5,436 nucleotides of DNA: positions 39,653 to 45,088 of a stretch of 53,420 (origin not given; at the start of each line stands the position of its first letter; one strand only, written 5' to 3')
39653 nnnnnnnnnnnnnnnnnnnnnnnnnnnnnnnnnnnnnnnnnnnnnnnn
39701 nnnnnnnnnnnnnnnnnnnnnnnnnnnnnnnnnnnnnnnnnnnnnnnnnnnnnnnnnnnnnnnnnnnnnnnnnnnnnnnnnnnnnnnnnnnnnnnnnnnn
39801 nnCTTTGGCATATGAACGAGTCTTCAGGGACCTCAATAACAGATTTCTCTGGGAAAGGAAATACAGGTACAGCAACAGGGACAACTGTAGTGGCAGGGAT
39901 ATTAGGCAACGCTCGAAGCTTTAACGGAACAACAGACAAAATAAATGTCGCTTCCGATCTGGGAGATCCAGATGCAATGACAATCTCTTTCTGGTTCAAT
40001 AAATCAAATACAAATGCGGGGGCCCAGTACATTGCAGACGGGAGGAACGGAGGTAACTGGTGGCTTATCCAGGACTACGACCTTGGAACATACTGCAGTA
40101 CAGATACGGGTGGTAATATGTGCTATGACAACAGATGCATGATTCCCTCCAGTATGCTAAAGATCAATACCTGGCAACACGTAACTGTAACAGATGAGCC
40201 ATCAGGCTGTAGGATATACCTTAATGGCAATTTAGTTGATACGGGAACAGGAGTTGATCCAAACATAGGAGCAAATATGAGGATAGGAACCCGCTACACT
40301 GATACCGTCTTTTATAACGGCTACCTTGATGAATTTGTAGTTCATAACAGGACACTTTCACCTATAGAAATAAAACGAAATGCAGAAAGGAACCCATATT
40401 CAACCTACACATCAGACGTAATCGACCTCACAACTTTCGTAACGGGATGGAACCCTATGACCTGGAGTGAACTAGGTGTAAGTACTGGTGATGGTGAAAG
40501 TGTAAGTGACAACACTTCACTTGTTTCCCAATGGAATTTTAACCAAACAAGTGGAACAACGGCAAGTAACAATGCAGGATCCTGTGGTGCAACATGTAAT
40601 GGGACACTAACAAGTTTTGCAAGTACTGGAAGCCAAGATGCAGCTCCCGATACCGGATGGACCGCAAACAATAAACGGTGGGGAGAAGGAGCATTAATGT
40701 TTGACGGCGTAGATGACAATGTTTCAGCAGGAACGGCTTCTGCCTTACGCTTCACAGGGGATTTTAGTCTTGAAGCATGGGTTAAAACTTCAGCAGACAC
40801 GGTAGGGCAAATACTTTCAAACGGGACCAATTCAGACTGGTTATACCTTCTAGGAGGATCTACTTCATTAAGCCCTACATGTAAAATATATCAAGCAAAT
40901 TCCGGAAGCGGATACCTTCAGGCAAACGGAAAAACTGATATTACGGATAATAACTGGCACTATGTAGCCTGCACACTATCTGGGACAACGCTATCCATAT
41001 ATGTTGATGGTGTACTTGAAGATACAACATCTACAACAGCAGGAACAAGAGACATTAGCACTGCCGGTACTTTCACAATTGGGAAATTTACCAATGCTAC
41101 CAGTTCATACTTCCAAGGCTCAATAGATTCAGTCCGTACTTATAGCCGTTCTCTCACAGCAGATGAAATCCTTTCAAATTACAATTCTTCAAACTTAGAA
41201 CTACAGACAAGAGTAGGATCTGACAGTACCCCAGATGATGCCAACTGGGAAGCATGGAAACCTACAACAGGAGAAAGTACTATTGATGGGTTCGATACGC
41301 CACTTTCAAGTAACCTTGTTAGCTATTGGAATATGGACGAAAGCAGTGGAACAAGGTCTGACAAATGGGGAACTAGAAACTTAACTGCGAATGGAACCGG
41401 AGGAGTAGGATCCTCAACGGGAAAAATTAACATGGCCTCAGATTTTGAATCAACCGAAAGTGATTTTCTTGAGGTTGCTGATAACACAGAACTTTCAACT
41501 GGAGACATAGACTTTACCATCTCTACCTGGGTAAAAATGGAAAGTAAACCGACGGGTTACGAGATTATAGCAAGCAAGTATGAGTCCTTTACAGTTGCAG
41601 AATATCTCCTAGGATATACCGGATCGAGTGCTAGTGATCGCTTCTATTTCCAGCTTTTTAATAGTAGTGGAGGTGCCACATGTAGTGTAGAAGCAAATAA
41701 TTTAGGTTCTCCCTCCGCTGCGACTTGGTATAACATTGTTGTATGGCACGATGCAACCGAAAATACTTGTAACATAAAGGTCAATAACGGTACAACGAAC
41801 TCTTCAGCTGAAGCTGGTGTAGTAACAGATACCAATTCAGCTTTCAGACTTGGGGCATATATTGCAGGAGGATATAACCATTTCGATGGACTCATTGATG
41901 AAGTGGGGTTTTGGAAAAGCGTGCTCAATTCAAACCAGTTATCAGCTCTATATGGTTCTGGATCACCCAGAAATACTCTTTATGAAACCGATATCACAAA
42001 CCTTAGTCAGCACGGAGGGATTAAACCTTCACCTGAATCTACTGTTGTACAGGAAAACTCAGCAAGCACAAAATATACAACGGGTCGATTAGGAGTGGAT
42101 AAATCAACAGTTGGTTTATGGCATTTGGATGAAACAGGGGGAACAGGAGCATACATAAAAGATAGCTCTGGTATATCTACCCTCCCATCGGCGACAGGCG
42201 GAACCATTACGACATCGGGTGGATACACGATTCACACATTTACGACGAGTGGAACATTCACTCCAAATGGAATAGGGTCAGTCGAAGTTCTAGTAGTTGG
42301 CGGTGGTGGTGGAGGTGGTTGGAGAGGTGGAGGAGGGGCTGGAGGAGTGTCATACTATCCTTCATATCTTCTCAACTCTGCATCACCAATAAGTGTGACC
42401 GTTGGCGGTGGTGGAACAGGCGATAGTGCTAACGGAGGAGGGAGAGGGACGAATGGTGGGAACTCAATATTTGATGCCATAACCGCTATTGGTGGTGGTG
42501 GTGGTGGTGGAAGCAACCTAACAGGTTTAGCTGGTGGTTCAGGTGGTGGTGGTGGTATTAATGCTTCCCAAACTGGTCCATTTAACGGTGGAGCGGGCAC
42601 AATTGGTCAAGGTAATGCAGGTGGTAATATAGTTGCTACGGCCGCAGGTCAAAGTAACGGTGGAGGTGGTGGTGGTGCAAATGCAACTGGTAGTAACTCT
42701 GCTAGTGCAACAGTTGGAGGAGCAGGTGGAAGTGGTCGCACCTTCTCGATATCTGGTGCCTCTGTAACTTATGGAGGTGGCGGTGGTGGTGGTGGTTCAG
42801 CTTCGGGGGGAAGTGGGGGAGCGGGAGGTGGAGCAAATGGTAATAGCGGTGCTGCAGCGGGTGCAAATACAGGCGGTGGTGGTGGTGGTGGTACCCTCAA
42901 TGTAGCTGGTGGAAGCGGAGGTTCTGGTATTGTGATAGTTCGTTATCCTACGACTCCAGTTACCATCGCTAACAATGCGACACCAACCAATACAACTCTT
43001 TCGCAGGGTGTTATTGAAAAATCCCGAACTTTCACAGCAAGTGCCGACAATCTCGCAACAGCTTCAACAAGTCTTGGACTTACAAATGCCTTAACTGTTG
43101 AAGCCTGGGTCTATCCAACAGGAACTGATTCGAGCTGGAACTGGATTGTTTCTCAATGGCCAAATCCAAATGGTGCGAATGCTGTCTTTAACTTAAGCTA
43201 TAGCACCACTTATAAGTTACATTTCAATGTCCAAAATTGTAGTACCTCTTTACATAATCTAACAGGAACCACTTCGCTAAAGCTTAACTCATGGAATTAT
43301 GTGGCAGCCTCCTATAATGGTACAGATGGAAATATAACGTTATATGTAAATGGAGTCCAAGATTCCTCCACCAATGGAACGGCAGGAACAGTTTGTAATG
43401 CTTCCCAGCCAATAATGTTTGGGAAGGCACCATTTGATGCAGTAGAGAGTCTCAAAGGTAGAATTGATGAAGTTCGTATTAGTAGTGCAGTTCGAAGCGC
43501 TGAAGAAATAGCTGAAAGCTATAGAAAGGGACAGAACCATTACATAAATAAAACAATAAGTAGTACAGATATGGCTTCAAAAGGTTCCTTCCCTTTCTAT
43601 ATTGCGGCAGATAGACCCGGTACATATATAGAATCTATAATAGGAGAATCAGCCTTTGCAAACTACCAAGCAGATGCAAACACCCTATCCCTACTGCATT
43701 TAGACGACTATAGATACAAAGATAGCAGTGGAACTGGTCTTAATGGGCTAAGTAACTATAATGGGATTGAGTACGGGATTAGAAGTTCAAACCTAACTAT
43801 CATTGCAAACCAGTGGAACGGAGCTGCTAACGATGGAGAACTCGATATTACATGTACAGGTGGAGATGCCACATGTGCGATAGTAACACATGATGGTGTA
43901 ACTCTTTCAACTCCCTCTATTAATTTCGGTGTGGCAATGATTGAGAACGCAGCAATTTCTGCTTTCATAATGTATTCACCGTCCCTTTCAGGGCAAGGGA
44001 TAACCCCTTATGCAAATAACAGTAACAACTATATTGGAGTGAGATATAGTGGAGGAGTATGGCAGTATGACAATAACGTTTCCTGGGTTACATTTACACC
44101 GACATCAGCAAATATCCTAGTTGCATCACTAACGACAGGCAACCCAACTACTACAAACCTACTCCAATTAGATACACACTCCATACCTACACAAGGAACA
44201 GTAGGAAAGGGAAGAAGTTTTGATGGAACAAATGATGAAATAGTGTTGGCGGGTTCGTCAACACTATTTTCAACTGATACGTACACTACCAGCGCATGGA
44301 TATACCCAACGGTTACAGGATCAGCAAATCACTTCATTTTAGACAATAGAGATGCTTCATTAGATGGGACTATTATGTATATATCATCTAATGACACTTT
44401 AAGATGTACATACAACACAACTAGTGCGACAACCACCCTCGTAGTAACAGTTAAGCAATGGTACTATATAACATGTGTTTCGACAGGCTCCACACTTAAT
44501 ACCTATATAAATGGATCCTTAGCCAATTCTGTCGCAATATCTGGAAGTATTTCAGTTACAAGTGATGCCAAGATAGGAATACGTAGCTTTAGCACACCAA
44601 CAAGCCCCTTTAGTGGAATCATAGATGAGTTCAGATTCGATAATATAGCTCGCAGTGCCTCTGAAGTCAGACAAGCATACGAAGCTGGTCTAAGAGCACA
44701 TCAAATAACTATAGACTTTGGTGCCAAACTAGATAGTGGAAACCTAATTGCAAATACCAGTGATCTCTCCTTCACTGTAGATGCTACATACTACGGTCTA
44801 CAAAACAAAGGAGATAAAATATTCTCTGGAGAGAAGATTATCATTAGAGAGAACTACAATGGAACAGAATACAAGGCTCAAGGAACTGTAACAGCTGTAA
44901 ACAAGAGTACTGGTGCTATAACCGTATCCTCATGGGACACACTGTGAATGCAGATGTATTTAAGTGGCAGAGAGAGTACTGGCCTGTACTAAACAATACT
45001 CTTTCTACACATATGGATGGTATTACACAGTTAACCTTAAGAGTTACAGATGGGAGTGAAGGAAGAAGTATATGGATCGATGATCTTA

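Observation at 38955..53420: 14.4-kb tandem locus of giant membrane-anchored LamG-module proteins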

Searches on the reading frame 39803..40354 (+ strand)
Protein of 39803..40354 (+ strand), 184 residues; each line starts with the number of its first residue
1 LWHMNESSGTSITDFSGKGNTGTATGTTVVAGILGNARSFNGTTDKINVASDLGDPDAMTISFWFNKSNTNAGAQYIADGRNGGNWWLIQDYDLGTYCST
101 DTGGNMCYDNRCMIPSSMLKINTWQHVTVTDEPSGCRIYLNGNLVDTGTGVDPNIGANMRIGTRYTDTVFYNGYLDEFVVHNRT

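Call 72: search_protein_families(library=pfam, proteins=[window:39803-40354:+], max_evalue=0.00001)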
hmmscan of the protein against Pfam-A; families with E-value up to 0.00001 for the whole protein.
window:39803-40354:+ (184 aa): 1 family
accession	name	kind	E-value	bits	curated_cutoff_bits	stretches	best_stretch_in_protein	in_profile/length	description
PF13385.13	Laminin_G_3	-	1.1e-18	68.2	27.6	1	41-183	1-143/151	Concanavalin A-like lectin/glucanases superfamily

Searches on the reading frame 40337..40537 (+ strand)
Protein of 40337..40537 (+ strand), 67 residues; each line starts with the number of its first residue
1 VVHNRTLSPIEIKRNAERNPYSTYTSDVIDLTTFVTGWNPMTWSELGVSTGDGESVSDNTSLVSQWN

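Call 56: search_protein_families(library=pfam, proteins=[window:40337-40537:+], max_evalue=10)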
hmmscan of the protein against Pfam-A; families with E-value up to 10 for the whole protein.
window:40337-40537:+ (67 aa): 0 families

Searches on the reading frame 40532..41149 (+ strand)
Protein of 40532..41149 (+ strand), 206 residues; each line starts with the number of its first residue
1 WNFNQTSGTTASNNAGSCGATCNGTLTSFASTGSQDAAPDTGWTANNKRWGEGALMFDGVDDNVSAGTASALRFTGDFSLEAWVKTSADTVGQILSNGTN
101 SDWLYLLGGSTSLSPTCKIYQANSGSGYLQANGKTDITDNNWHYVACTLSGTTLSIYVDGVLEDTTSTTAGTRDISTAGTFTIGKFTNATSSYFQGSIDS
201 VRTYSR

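Call 72: search_protein_families(library=pfam, proteins=[window:40532-41149:+], max_evalue=0.00001)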
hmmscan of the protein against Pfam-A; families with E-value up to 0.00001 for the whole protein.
window:40532-41149:+ (206 aa): 2 families
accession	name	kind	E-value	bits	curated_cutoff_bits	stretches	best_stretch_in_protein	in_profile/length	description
PF13385.13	Laminin_G_3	-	4e-23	82.7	27.6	1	58-206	1-143/151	Concanavalin A-like lectin/glucanases superfamily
PF02210.31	Laminin_G_2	-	1.4e-06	29.2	22.9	1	123-202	37-122/126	Laminin G domain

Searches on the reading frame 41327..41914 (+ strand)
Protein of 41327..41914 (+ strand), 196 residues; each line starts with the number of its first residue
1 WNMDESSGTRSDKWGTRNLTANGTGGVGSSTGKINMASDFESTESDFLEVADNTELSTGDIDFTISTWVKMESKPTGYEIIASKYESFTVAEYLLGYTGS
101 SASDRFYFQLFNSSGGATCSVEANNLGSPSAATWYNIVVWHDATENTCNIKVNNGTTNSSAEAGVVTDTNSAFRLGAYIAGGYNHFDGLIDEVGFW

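Call 72: search_protein_families(library=pfam, proteins=[window:41327-41914:+], max_evalue=0.00001)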
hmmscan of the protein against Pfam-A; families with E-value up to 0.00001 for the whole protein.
window:41327-41914:+ (196 aa): 1 family
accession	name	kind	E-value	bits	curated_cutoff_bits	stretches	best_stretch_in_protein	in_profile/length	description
PF13385.13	Laminin_G_3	-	2.6e-14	54.1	27.6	1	45-196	4-141/151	Concanavalin A-like lectin/glucanases superfamily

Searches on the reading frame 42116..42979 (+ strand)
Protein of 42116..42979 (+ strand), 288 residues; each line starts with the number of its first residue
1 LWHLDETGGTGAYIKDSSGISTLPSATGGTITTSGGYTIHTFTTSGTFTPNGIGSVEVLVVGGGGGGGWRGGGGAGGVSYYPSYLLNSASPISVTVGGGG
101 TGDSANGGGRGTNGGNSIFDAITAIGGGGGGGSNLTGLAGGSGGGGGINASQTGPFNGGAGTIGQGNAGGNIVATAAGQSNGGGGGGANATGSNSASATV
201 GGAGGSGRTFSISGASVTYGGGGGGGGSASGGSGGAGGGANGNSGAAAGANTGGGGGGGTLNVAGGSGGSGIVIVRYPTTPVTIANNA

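Call 90: search_solved_structures(query=window:42116-42979:+, max_evalue=1)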
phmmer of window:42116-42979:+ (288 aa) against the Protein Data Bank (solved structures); distinct sequences matched with E-value up to 1: 1.
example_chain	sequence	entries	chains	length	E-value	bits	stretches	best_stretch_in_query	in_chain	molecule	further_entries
6x1t_H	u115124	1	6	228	0.3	13.7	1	36-89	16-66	SC50-3 Heavy chain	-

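Call 91: search_protein_families(library=phrogs, proteins=[window:42116-42979:+], max_evalue=0.001)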
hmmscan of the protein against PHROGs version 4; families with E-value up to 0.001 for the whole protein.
window:42116-42979:+ (288 aa): 2 families
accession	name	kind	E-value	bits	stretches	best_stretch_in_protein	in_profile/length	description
phrog_2295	-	unknown function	9.4e-53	181.1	1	21-284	563-853/1183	-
phrog_863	-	tail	5.7e-07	29.8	1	20-207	386-597/690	tail fiber assembly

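Call 95: search_dna_similar(query=window:42116-42979:+, collection=phages, mode=protein, max_evalue=0.001, max_rows=15)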
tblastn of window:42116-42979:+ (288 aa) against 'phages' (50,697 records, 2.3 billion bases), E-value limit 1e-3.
No match.

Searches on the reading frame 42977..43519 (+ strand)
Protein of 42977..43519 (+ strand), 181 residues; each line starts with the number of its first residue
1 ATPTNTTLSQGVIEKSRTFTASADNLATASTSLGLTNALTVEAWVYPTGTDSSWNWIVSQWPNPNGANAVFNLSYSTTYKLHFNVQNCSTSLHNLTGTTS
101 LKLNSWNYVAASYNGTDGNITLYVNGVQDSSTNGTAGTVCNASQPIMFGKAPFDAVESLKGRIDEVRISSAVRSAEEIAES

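Call 72: search_protein_families(library=pfam, proteins=[window:42977-43519:+], max_evalue=0.00001)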
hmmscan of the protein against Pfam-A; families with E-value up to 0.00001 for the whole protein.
window:42977-43519:+ (181 aa): 1 family
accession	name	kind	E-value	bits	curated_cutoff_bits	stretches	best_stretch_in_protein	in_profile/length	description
PF13385.13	Laminin_G_3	-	5.2e-28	98.5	27.6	1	23-179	4-151/151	Concanavalin A-like lectin/glucanases superfamily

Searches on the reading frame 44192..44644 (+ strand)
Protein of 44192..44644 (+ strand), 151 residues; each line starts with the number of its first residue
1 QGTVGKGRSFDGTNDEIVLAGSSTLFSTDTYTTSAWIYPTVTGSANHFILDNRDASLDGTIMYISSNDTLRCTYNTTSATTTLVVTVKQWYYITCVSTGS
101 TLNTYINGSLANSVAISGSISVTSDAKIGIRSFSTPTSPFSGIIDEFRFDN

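Call 72: search_protein_families(library=pfam, proteins=[window:44192-44644:+], max_evalue=0.00001)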
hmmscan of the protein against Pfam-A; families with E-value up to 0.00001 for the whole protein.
window:44192-44644:+ (151 aa): 1 family
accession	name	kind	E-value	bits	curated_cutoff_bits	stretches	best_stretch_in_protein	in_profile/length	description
PF13385.13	Laminin_G_3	-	8.3e-20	71.9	27.6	1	11-149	1-140/151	Concanavalin A-like lectin/glucanases superfamily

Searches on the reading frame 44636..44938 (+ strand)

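Call 56: search_protein_families(library=pfam, proteins=[window:44636-44938:+], max_evalue=10)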
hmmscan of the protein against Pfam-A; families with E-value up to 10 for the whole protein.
window:44636-44938:+ (101 aa): 1 family
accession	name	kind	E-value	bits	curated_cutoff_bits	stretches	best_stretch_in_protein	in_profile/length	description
PF11604.15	CusF_Ec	-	0.16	12.3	27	1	79-98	2-21/72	Copper binding periplasmic protein CusF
